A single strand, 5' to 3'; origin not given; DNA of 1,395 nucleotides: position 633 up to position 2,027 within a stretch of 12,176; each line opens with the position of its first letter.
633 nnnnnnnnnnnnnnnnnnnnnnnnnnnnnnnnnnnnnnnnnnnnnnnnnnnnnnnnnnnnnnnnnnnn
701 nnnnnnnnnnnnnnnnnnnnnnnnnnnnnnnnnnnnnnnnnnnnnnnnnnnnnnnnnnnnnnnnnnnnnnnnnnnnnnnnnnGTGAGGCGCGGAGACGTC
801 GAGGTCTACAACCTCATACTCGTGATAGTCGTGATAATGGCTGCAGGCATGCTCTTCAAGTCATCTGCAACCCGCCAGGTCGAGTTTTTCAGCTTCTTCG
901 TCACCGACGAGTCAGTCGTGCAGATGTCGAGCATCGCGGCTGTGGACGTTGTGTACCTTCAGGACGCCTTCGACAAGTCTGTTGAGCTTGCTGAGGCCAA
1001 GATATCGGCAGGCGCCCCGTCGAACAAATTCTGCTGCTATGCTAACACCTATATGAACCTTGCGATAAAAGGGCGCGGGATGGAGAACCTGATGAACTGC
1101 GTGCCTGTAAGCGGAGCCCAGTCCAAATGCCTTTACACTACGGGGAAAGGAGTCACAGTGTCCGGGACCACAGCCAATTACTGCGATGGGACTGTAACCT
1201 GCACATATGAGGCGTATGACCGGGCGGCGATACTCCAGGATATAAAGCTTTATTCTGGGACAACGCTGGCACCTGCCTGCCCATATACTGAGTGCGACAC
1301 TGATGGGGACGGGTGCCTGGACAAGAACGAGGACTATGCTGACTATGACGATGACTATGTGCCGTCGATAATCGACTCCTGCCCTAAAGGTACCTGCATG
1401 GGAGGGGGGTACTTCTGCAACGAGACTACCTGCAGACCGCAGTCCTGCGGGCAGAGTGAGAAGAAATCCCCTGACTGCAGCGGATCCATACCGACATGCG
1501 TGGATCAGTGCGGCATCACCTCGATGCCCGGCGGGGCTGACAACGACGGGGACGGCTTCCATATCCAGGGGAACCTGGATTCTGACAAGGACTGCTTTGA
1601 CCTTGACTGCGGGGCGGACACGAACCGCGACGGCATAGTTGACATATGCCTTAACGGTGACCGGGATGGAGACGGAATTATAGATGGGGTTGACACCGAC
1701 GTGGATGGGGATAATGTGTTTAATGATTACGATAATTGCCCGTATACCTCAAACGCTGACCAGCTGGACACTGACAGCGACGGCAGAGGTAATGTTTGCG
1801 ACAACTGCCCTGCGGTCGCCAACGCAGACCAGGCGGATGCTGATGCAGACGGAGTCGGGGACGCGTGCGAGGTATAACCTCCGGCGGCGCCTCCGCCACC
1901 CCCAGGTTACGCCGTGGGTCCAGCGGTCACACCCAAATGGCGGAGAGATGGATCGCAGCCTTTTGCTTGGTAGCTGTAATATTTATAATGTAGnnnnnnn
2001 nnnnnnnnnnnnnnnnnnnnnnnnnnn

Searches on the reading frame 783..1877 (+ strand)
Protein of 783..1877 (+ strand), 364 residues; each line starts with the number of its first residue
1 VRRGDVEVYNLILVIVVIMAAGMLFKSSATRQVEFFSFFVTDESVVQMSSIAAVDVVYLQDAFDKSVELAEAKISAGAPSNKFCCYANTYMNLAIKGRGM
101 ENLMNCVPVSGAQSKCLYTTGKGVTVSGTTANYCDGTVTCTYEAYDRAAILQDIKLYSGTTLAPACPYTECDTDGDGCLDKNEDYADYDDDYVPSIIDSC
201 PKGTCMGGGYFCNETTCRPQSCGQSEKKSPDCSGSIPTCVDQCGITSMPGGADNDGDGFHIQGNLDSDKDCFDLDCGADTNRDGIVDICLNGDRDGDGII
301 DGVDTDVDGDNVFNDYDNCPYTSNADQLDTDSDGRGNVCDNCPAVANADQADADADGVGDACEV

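Call 6: search_protein_families(library=pfam, proteins=[window:783-1877:+], max_evalue=0.01)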
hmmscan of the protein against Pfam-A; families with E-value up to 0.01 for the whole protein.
window:783-1877:+ (364 aa): 1 family
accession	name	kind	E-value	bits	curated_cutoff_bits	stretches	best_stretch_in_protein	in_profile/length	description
PF02412.23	TSP_3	-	4e-11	42.8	25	2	328-350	14-36/36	Thrombospondin type 3 repeat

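Call 7: search_protein_families(library=ncbifam, proteins=[window:783-1877:+], max_evalue=0.01)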
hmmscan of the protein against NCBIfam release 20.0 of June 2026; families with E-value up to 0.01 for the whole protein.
window:783-1877:+ (364 aa): 2 families
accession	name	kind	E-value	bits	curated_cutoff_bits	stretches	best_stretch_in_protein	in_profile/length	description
NF047638.1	throspo3_MtsC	equivalog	3.7e-16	59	350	1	306-363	66-123/428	cell-cell cohesion MYXO-CTERM protein MtsC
NF045500.1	Omp28_seleno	equivalog_domain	1.4e-09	37.8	200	2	300-343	268-311/377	Omp28-related selenoprotein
